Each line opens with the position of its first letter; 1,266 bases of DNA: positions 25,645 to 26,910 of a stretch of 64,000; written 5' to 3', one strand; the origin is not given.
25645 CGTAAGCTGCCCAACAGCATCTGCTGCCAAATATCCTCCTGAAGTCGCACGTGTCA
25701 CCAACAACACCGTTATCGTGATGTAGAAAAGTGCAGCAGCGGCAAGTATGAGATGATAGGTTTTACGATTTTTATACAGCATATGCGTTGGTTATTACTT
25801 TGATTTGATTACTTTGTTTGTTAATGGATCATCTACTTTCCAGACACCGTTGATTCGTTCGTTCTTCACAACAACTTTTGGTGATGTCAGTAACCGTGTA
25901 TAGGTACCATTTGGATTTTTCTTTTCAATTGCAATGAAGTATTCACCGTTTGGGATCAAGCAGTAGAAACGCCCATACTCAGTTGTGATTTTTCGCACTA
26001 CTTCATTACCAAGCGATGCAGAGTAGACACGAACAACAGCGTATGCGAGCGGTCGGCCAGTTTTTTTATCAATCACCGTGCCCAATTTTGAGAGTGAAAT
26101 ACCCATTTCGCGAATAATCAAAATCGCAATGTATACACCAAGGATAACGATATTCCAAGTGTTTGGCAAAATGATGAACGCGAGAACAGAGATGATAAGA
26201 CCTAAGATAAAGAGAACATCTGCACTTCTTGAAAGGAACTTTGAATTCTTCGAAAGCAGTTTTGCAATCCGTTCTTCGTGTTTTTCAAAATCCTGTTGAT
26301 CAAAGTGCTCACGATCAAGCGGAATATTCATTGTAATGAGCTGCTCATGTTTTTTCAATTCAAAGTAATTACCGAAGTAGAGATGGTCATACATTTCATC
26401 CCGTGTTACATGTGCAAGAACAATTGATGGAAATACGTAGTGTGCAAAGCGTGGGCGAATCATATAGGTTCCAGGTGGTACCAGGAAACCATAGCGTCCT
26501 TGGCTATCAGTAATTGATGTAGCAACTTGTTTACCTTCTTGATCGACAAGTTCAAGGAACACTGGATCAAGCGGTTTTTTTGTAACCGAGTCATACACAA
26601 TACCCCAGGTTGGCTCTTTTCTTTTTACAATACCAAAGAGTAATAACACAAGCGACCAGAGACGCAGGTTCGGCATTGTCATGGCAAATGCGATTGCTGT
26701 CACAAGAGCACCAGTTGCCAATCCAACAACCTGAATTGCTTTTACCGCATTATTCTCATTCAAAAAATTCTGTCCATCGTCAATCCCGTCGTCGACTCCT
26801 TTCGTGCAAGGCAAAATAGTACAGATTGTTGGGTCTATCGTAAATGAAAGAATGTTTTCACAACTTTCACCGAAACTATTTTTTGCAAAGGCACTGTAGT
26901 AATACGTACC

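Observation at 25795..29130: Conserved C-terminal anchor module shared by three of the surface proteins (TM hairpin - beta-sandwich - TM hairpin - beta-sandwich)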

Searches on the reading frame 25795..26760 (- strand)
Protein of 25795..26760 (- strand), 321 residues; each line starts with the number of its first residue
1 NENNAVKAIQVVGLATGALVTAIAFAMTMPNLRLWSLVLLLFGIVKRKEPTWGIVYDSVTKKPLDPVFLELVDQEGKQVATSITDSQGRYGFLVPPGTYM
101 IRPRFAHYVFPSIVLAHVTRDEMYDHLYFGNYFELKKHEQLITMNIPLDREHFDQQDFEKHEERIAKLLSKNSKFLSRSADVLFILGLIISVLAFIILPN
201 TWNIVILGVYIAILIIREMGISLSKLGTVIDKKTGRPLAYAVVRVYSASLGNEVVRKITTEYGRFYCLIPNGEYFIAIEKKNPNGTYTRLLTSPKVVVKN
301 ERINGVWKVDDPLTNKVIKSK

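Call 8: search_protein_families(library=ncbifam, proteins=[window:25795-26760:-], max_evalue=1)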
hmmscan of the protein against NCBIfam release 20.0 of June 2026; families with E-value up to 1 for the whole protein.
window:25795-26760:- (321 aa): 5 families
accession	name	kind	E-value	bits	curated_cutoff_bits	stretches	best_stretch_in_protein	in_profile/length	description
NF058648.1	ECF_sub_HI1622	equivalog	0.012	15.6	100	0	68-96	43-71/180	NikL family nickel/cobalt ECF transporter subunit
TIGR04183.1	Por_Secre_tail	domain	0.017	15.1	23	0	61-102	15-57/72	T9SS type A sorting domain-containing protein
NF053607.1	CHU_0125_OmpA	equivalog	0.17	10.3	620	0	60-101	436-478/639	CHU_0125 family OmpA-like outer membrane integrity protein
NF010395.0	PRK13823.1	subfamily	0.26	11.4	60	1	160-219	3-63/103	conjugal transfer protein TrbD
NF052507.1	BA5345_fam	subfamily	0.77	9.8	40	1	136-216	80-158/181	BA5345 family protein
